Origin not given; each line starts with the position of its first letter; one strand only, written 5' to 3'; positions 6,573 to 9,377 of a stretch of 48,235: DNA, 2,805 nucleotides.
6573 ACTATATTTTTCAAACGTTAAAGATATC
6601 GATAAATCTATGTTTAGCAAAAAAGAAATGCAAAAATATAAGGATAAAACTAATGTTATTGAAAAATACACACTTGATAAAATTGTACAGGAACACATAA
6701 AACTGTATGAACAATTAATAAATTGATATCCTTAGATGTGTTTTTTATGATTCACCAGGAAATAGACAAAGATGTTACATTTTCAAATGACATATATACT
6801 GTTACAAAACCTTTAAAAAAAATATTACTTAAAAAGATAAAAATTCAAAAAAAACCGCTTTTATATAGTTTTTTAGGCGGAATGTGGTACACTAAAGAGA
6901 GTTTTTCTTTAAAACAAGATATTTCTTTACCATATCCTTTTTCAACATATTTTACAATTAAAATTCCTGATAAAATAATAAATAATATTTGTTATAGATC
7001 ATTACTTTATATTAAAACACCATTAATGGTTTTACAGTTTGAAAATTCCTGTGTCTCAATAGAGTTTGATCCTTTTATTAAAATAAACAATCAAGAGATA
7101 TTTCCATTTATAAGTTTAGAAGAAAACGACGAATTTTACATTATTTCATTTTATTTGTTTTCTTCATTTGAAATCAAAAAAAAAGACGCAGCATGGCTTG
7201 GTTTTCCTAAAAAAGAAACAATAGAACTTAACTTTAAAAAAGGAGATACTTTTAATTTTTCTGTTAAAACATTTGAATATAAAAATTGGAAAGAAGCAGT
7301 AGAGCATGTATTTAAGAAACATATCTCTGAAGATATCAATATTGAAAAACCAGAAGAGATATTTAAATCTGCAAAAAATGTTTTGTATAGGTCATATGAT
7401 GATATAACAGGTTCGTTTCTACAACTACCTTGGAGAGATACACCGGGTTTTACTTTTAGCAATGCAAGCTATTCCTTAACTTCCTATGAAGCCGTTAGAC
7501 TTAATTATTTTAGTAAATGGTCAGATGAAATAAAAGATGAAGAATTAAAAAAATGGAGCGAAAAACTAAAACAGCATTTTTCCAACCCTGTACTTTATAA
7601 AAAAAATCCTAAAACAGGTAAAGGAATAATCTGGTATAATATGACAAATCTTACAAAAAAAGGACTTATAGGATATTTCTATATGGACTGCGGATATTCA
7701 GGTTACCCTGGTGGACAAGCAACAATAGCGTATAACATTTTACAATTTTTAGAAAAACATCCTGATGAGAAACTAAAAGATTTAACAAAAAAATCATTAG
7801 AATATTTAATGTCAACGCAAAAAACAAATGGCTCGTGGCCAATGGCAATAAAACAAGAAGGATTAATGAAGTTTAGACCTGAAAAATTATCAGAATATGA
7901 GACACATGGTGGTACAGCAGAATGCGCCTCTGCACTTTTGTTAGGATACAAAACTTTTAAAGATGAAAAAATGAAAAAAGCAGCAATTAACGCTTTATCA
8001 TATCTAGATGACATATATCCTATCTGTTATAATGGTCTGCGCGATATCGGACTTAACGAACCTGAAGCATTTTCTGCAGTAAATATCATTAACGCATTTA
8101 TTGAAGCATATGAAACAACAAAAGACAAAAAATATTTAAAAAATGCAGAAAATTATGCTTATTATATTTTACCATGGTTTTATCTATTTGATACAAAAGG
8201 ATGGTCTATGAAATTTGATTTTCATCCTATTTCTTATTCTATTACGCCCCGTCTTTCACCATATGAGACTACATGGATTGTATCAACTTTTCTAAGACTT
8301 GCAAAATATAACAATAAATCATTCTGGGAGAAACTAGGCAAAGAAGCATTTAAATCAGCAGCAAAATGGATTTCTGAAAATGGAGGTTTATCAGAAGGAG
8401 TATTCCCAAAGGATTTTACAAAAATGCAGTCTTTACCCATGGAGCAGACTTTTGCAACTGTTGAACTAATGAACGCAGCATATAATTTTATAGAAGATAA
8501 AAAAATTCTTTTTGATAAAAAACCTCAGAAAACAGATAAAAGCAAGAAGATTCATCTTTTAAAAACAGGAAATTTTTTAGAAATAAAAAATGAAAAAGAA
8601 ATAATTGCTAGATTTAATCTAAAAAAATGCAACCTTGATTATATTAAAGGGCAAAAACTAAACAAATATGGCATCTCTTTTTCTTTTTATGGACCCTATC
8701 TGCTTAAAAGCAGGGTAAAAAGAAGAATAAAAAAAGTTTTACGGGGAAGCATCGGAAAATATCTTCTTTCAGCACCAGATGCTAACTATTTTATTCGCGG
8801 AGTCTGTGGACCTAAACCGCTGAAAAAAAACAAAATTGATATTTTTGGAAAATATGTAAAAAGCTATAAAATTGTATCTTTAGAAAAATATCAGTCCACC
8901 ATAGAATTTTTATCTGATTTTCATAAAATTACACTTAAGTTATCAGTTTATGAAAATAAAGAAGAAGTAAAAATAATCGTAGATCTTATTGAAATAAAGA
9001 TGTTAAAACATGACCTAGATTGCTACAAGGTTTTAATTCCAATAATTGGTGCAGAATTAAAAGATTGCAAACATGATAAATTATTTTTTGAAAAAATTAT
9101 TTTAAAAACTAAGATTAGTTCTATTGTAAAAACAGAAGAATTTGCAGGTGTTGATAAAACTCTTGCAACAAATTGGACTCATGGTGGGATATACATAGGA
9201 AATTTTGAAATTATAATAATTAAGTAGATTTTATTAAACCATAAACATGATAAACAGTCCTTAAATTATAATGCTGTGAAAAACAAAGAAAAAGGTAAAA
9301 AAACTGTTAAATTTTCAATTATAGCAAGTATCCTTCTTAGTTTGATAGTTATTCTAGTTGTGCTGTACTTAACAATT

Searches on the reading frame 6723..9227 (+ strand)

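Call 22: search_protein_families(library=pfam, proteins=[window:6723-9227:+], max_evalue=0.00001)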
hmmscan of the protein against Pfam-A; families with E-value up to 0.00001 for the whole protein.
window:6723-9227:+ (834 aa): 1 family
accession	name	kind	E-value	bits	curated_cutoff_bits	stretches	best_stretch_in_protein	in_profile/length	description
PF05147.19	LANC_like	-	7.6e-06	25.2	23.2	0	322-426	156-253/350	Lanthionine synthetase C-like protein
